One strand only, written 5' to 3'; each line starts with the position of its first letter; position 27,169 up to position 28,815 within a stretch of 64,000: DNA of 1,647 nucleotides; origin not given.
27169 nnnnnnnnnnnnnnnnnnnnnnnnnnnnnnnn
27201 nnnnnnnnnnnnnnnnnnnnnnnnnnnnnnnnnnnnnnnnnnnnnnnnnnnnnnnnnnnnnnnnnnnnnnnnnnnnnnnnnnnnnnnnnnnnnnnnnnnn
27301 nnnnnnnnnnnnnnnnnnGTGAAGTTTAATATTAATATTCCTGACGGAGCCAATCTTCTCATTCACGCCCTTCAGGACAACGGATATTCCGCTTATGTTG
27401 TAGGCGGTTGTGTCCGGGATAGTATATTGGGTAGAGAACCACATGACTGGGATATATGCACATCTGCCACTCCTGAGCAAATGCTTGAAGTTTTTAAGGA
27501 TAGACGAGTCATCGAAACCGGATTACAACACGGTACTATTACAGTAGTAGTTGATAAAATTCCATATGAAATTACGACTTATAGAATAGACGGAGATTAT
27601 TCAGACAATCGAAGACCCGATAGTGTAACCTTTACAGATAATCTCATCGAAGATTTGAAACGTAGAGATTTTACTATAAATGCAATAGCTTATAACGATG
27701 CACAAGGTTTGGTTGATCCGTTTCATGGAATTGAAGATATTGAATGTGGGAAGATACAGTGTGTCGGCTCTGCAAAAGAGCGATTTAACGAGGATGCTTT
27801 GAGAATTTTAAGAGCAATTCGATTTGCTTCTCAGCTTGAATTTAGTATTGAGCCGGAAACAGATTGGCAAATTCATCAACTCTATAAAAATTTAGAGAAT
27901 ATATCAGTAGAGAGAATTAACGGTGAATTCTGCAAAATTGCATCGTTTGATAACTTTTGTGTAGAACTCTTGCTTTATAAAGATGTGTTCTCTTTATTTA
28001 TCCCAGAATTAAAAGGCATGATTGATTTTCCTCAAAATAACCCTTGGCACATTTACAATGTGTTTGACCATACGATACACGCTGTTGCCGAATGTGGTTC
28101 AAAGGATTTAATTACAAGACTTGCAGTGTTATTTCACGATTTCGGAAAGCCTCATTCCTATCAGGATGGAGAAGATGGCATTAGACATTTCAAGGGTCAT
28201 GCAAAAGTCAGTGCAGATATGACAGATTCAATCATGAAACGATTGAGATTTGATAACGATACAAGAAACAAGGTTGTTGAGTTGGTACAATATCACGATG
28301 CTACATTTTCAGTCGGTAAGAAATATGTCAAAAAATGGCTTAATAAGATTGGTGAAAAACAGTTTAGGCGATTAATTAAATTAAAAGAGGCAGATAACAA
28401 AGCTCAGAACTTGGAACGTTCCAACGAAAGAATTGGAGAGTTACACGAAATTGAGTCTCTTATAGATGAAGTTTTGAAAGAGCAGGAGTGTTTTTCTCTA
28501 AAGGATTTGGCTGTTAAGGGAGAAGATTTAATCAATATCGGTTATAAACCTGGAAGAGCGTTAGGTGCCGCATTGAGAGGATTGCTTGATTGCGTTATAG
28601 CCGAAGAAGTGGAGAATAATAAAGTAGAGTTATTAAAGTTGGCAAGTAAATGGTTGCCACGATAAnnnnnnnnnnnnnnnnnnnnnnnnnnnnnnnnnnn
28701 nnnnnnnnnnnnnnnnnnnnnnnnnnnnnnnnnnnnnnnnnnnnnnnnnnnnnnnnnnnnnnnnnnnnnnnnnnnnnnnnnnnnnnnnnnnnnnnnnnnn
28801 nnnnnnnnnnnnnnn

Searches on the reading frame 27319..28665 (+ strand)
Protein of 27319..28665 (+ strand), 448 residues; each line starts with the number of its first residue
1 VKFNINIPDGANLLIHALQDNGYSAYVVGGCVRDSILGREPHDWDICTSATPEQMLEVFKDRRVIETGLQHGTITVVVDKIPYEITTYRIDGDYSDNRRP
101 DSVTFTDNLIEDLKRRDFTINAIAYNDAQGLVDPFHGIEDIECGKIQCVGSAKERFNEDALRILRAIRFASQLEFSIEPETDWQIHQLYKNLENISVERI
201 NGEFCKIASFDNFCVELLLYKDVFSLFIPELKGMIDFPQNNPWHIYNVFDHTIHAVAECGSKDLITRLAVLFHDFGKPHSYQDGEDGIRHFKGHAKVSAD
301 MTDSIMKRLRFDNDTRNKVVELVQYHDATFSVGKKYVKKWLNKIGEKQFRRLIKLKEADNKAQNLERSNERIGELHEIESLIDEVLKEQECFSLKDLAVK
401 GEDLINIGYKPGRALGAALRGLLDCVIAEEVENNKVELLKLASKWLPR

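Call 22: search_protein_families(library=phrogs, proteins=[window:27319-28665:+], max_evalue=0.001)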
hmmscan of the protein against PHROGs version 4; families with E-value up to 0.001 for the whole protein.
window:27319-28665:+ (448 aa): 5 families
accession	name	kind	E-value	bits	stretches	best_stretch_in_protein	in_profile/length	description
phrog_2244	-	DNA, RNA and nucleotide metabolism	2.7e-72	245.4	1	23-418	3-375/392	tRNA nucleotidyltransferase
phrog_24229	-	DNA, RNA and nucleotide metabolism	2.6e-33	116.5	1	23-212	4-209/245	tRNA nucleotidyltransferase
phrog_1614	-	DNA, RNA and nucleotide metabolism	7.2e-12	46.5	1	6-135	15-157/268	nucleotidyltransferase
phrog_14850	-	unknown function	4.7e-05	24.1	1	271-307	154-190/270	-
phrog_6931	-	unknown function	0.00038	20.8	1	240-366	27-158/343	-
